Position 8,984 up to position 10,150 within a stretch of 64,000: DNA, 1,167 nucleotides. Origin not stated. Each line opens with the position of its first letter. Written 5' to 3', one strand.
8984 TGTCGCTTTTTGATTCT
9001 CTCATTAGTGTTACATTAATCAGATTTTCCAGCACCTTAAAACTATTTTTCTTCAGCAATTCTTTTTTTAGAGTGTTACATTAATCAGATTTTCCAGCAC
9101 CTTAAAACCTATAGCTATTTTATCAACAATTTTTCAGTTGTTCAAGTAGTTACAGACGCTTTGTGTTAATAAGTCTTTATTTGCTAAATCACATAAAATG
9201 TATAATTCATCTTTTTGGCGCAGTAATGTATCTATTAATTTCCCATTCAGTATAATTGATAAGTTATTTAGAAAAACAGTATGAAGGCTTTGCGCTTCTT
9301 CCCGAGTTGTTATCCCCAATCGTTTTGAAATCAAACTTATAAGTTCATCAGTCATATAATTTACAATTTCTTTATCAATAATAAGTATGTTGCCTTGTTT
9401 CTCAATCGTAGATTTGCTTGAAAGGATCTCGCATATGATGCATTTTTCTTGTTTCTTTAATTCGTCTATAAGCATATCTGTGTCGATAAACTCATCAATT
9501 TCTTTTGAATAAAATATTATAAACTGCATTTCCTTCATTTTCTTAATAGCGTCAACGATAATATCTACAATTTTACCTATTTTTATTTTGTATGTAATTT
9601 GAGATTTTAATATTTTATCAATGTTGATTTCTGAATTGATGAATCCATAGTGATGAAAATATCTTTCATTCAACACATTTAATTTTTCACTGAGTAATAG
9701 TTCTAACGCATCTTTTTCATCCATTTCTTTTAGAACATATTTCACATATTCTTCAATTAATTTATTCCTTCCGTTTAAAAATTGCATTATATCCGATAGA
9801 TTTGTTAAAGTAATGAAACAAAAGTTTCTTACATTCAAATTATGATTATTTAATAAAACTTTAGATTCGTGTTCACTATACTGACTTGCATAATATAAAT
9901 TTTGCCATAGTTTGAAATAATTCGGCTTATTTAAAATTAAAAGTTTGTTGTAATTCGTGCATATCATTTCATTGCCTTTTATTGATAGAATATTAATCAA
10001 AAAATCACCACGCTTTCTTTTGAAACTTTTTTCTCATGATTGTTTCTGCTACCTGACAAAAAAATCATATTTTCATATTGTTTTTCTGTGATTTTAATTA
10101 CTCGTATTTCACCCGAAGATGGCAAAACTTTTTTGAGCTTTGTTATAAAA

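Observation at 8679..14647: Complete type II-A CRISPR-Cas9 system with a compact 1094-aa Cas9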

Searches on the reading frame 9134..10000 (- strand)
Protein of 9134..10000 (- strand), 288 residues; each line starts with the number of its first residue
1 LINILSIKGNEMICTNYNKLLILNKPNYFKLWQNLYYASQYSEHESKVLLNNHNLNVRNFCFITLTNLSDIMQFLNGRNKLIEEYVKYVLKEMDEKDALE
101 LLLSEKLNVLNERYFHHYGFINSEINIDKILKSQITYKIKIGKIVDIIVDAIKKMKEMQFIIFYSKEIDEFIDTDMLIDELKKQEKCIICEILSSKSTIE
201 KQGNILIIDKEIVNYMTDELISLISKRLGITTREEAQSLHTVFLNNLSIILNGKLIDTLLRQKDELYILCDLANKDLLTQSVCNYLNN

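Call 8: search_protein_families(library=pfam, proteins=[window:9134-10000:-], max_evalue=0.01)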
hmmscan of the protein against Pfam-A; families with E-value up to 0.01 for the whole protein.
window:9134-10000:- (288 aa): 0 families

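Call 9: search_protein_families(library=ncbifam, proteins=[window:9134-10000:-], max_evalue=0.01)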
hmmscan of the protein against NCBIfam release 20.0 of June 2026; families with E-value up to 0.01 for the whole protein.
window:9134-10000:- (288 aa): 0 families

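Call 12: search_solved_structures(query=window:9134-10000:-, max_evalue=10)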
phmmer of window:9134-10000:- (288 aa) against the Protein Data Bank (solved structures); distinct sequences matched with E-value up to 10: 26.
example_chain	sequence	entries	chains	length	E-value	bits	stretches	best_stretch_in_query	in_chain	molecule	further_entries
1oia_A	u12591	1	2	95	0.15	14.7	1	118-167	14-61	U1 SMALL NUCLEAR RIBONUCLEOPROTEIN A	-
7lhx_A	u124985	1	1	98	0.17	14.5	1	118-167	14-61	U1 small nuclear ribonucleoprotein A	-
3k0j_A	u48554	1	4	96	0.21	14.2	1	118-167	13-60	U1 small nuclear ribonucleoprotein A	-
1u6b_A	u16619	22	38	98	0.21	14.2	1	118-167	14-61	U1 small nuclear ribonucleoprotein A | U1 SMALL NUCLEAR RIBONUCLEOPROTEIN A RNA BINDING DOMAIN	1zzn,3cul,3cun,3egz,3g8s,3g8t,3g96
7d7v_C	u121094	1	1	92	0.21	14.2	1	119-167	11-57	U1 small nuclear ribonucleoprotein A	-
6sr7_AAA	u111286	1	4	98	0.21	14.2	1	118-167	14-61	U1 small nuclear ribonucleoprotein A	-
4pr6_A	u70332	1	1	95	0.22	14.2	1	119-167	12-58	U1 small nuclear ribonucleoprotein A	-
3iwn_C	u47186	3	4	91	0.22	14.1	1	119-167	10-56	U1 small nuclear ribonucleoprotein A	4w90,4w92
3l3c_A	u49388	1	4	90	0.23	14.1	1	119-167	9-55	U1 SMALL NUCLEAR RIBONUCLEOPROTEIN A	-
4c4w_A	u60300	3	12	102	0.23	14.1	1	118-167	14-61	U1 SMALL NUCLEAR RIBONUCLEOPROTEIN A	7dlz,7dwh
7qr3_A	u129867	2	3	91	0.23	14.1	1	119-167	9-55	U1 small nuclear ribonucleoprotein A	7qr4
6sqv_AAA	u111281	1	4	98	0.24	14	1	118-167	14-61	U1 small nuclear ribonucleoprotein A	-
3bo2_A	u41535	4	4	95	0.27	13.9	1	119-167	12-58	U1 small nuclear ribonucleoprotein A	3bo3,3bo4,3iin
1drz_A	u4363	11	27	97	0.27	13.9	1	118-167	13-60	PROTEIN (U1 SMALL RIBONUCLEOPROTEIN A) | U1A RNA binding domain | PROTEIN (U1A)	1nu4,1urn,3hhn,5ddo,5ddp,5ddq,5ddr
2nz4_A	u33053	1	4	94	0.27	13.9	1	119-167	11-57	U1 Small Nuclear Ribonucleoprotein A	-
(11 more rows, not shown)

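Call 13: search_protein_families(library=padloc, proteins=[window:9134-10000:-], max_evalue=1)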
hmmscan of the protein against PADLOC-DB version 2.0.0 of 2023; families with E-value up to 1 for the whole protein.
window:9134-10000:- (288 aa): 0 families

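Call 15: find_homologous_proteins(query=window:9134-10000:-, max_evalue=0.001)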
Query window:9134-10000:- (288 aa): 1 proteins with E <= 0.001 among 1601 candidates.
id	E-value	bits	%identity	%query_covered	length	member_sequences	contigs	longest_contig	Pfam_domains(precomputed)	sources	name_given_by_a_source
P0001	1.0e-176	604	100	100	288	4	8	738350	-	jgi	-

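Call 27: search_protein_representatives(protein=window:9134-10000:-)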
Query: 288 residues. Proteins with E-value up to 0.001 (for the whole library): 4; up to 1e-10: 1; up to 1e-30: 1. The best 4 are listed.
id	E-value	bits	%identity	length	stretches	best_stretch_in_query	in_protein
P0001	3.3e-177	603.7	100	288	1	1-288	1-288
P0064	2.1e-10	56.9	26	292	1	3-256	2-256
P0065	9.0e-08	48.3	26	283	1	11-277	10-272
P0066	1.8e-04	37.4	27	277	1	5-246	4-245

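Call 33: search_protein_families(library=pfam, alignment_id=A2, max_evalue=1)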
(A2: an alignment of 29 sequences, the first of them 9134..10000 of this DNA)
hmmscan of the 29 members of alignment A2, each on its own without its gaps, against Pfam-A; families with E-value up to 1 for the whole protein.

A. member 1, window:9134-10000:- (288 aa): 2 families
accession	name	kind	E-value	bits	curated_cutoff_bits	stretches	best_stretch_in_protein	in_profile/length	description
PF14268.11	YoaP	-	0.037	14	25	1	230-256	7-32/44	YoaP-like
PF04433.23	SWIRM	-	0.14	12.9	28.6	1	72-122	27-83/84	SWIRM domain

B. families by the number of members that match (of 29 scanned): 16 families
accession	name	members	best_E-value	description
PF18285.6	LuxT_C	1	0.0031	Tetracycline repressor LuxT C-terminal domain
PF18312.6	ScsC_N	1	0.015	Copper resistance protein ScsC N-terminal domain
PF03519.19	Invas_SpaK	1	0.028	Invasion protein B family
PF14268.11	YoaP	1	0.037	YoaP-like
PF10547.14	P22_AR_N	1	0.042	P22_AR N-terminal domain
PF13133.11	DUF3949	1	0.046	Protein of unknown function (DUF3949)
PF22161.1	Mre11_C_bact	1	0.049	Mre11 C-terminal domain, bacteria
PF02833.19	DHHA2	1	0.056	DHHA2 domain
PF14307.12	Glyco_tran_WbsX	1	0.058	Glycosyltransferase WbsX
PF07934.18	OGG_N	1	0.065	8-oxoguanine DNA glycosylase, N-terminal domain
PF25381.1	PH_26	1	0.079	Fungal PH-like domain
PF24337.1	DUF7505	1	0.089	Domain of unknown function (DUF7505)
PF18324.6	Isocitrate_DH_C_bact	1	0.11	Bacterial isocitrate dehydrogenase, C-terminal domain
PF04433.23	SWIRM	1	0.14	SWIRM domain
PF01935.23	DUF87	1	0.25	Helicase HerA, central domain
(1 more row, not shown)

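Call 34: search_solved_structures(query=A2, max_evalue=10, show_alignments=2)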
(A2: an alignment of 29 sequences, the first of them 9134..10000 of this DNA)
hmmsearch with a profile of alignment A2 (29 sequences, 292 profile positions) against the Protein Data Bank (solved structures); distinct sequences matched with E-value up to 10: 4.
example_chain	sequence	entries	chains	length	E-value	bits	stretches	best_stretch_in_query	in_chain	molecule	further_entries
3zth_A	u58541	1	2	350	0.0081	18.7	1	63-288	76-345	STU0660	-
2lxb_A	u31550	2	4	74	1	11.8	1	228-273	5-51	Small glutamine-rich tetratricopeptide repeat-containing protein 2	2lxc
7bvy_A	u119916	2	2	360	3.3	10.1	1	119-176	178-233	Cell shape determining protein MreB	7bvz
1vst_A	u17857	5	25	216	8.1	8.8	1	113-198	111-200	Uracil phosphoribosyltransferase | Probable uracil phosphoribosyltransferase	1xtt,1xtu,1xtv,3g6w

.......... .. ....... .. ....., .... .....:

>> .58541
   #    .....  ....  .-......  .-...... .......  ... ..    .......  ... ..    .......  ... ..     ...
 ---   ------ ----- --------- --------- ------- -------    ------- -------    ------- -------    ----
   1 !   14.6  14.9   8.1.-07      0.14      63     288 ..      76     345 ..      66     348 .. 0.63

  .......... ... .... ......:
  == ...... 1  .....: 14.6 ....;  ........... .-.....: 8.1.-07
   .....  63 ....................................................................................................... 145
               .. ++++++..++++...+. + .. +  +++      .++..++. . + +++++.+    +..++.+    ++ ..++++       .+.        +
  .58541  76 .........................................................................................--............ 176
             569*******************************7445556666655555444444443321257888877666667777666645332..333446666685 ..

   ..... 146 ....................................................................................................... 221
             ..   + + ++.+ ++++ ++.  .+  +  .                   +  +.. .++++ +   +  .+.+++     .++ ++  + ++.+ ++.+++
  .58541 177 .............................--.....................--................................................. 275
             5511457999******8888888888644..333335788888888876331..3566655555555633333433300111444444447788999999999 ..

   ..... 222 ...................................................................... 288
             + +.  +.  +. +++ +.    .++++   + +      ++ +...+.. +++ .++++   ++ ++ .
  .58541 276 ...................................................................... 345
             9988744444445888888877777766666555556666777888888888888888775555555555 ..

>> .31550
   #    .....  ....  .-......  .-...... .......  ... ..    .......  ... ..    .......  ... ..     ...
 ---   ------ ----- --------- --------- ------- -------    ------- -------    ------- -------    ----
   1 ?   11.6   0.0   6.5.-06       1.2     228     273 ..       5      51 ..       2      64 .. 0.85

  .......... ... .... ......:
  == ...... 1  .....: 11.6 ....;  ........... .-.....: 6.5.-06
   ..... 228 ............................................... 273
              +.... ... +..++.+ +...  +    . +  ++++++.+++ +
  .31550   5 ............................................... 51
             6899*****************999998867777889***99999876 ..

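Call 36: find_homologous_proteins(query=A2, max_evalue=0.001)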
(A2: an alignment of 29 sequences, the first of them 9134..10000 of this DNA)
Query A2 (29 sequences) (288 aa, profile of the alignment): 2 proteins with E <= 0.001 among 8000 candidates.
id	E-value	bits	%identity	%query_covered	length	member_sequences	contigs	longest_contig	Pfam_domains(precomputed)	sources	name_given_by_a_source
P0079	3.4e-78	281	25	38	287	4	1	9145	-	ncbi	-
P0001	1.5e-47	180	100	100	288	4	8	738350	-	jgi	-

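Call 47: predict_structure(alignment_id=A3)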
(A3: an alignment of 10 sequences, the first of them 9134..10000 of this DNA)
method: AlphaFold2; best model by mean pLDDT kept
length: 288 residues; sequences in the alignment: 10
mean_pLDDT: 63.6   pTM: 0.56
mean pLDDT of the five models: 63.6, 61.7, 60.4, 58.0, 40.9
residues with pLDDT >= 90: 0; 70-90: 116; 50-70: 126; < 50: 46
segments of 3 or more residues with pLDDT < 50: 1-3, 136-140, 253-288
pLDDT, mean of each block of 10 residues (from residue 1): 53 69 71 76 72 77 69 58 56 68 71 65 66 50 69 81 71 72 83 72 71 71 67 63 63 42 34 30 30
secondary structure, 60 per line:
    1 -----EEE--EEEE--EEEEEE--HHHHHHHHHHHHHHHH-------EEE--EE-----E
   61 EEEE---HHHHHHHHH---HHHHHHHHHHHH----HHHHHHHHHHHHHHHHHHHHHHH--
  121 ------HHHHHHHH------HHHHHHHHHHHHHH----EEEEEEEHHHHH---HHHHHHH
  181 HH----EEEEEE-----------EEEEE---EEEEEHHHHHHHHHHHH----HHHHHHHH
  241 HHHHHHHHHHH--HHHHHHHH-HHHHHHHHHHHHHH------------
elements in order: E6-8 E11-14 E17-22 H25-40 E48-50 E60-64 H68-76 H80-91 H96-118 H127-134 H141-154 E159-165 H166-170 H174-182 E187-192 E204-208 E212-216 H217-228 H233-251 H254-261 H263-276

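Call 51: fold_search(model_id=the predicted structure, library=pdb)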
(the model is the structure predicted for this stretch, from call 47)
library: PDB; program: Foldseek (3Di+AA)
matches with E <= 10: 986; with E <= 0.001: 19
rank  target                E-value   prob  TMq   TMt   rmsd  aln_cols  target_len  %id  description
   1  3zth_A                9.9e-08  1.00  0.43  0.37  13.8       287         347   10  Crystal structure of Stu0660 of Streptococcus thermophilus (released 2012-07-11)
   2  6qxf_B                2.9e-05  1.00  0.28  0.35  12.5       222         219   14  Cas1-Cas2-Csn2-DNA complex from the Type II-A CRISPR-Cas system (released 2019-05-08)
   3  3s5u_H                5.5e-05  1.00  0.31  0.40  12.3       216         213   10  Crystal structure of CRISPR associated protein (released 2011-06-22)
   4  6qxf_A                6.2e-05  1.00  0.27  0.34  11.6       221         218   13  Cas1-Cas2-Csn2-DNA complex from the Type II-A CRISPR-Cas system (released 2019-05-08)
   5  3v7f_B                1.3e-04  1.00  0.29  0.36  11.9       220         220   12  Crystal Structure of Streptococcus pyogenes Csn2 (released 2012-06-27)
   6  3qhq_B                1.4e-04  1.00  0.29  0.38  12.4       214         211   13  Structure of CRISPR-associated protein Csn2 (released 2012-02-01)
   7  3s5u_D                1.5e-04  1.00  0.28  0.35  12.7       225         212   11  Crystal structure of CRISPR associated protein (released 2011-06-22)
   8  3s5u_G                1.6e-04  1.00  0.30  0.39  11.9       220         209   10  Crystal structure of CRISPR associated protein (released 2011-06-22)
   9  3s5u_B                1.9e-04  1.00  0.28  0.38  11.4       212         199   10  Crystal structure of CRISPR associated protein (released 2011-06-22)
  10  9hp8_O                2.0e-04  1.00  0.30  0.38  12.8       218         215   14  PAM-bound Cas9-Cas1-Cas2-Csn2 supercomplex in the docked conformation, Streptococcus thermophilus DGCC 7710 CRISPR3 sy (released 2026-02-18)
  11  3s5u_E                2.2e-04  1.00  0.32  0.41  11.6       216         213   12  Crystal structure of CRISPR associated protein (released 2011-06-22)
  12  3v7f_A                2.8e-04  1.00  0.31  0.39  12.2       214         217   14  Crystal Structure of Streptococcus pyogenes Csn2 (released 2012-06-27)
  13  9vj8_A                3.1e-04  1.00  0.32  0.39  12.6       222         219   14  Type II-A CRISPR integrase complex, apo form (released 2026-04-01)
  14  3toc_B                3.3e-04  1.00  0.30  0.38  12.1       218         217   13  Crystal structure of Streptococcus pyogenes Csn2 (released 2012-05-30)
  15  3toc_A                3.6e-04  1.00  0.29  0.37  11.9       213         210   14  Crystal structure of Streptococcus pyogenes Csn2 (released 2012-05-30)
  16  3s5u_C                4.9e-04  1.00  0.29  0.38  11.6       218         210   10  Crystal structure of CRISPR associated protein (released 2011-06-22)
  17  3s5u_A                5.9e-04  0.99  0.28  0.36  12.3       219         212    9  Crystal structure of CRISPR associated protein (released 2011-06-22)
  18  3qhq_A                7.5e-04  0.99  0.28  0.34  12.0       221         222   12  Structure of CRISPR-associated protein Csn2 (released 2012-02-01)
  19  3s5u_F                9.1e-04  0.99  0.30  0.39  12.2       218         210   12  Crystal structure of CRISPR associated protein (released 2011-06-22)
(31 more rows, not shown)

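Call 57: search_protein_families(library=padloc, alignment_id=A2, max_evalue=1)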
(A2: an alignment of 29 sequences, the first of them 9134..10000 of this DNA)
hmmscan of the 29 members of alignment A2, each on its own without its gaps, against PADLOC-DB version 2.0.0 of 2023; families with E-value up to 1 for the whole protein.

A. member 1, window:9134-10000:- (288 aa): 0 families

B. families by the number of members that match (of 29 scanned): 5 families
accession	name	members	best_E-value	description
PDLC01379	Csn2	4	1.2e-06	CAS-II-A; acquisition_associated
PDLC02126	Csn2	2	6.6e-06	-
PDLC02120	Csn2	1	2.3e-05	-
PDLC03190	Specificity_I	1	0.011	Type I specificity subunit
PDLC01186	Cmr5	1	0.15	"Cmr5gr11, new subfamily"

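Call 58: search_protein_families(library=ncbifam, alignment_id=A2, max_evalue=1)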
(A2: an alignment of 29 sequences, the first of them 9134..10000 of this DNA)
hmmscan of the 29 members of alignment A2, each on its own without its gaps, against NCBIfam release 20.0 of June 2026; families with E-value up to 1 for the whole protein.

A. member 1, window:9134-10000:- (288 aa): 0 families

B. families by the number of members that match (of 29 scanned): 14 families
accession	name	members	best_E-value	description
NF041316.1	NleH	2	0.047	type III secretion system effector kinase NleH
NF045704.1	PepglyActasePatB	2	0.094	peptidoglycan O-acetyltransferase PatB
NF011589.0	PRK15014.1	1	0.0015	6-phospho-beta-glucosidase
NF003546.0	PRK05205.1-2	1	0.01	bifunctional pyr operon transcriptional regulator/uracil phosphoribosyltransferase PyrR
TIGR01050.1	rpsS_bact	1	0.01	30S ribosomal protein S19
TIGR03341.1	YhgI_GntY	1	0.022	Fe-S biogenesis protein NfuA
NF050082.1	ATPase_MABP1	1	0.033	macrolide-binding ATPase MABP-1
NF041608.1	methylcob_mtaseMtbA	1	0.054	methylcobamide:CoM methyltransferase MtbA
NF003338.0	PRK04350.1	1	0.062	thymidine phosphorylase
TIGR02449.1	TIGR02449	1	0.062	TIGR02449 family protein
NF047634.1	antiviral_Brig1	1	0.12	anti-phage DNA glycosylase Brig1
NF038106.1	gamma_NF038106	1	0.18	PA4642 family protein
NF033691.1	immunity_MafI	1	0.26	MafI family immunity protein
NF001537.0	PRK00364.3-3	1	0.48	co-chaperone GroES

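Call 74: search_protein_families(library=padloc, proteins=[P0064], max_evalue=1)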
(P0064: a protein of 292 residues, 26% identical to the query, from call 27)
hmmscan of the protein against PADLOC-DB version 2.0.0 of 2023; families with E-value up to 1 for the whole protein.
P0064 (292 aa): 0 families
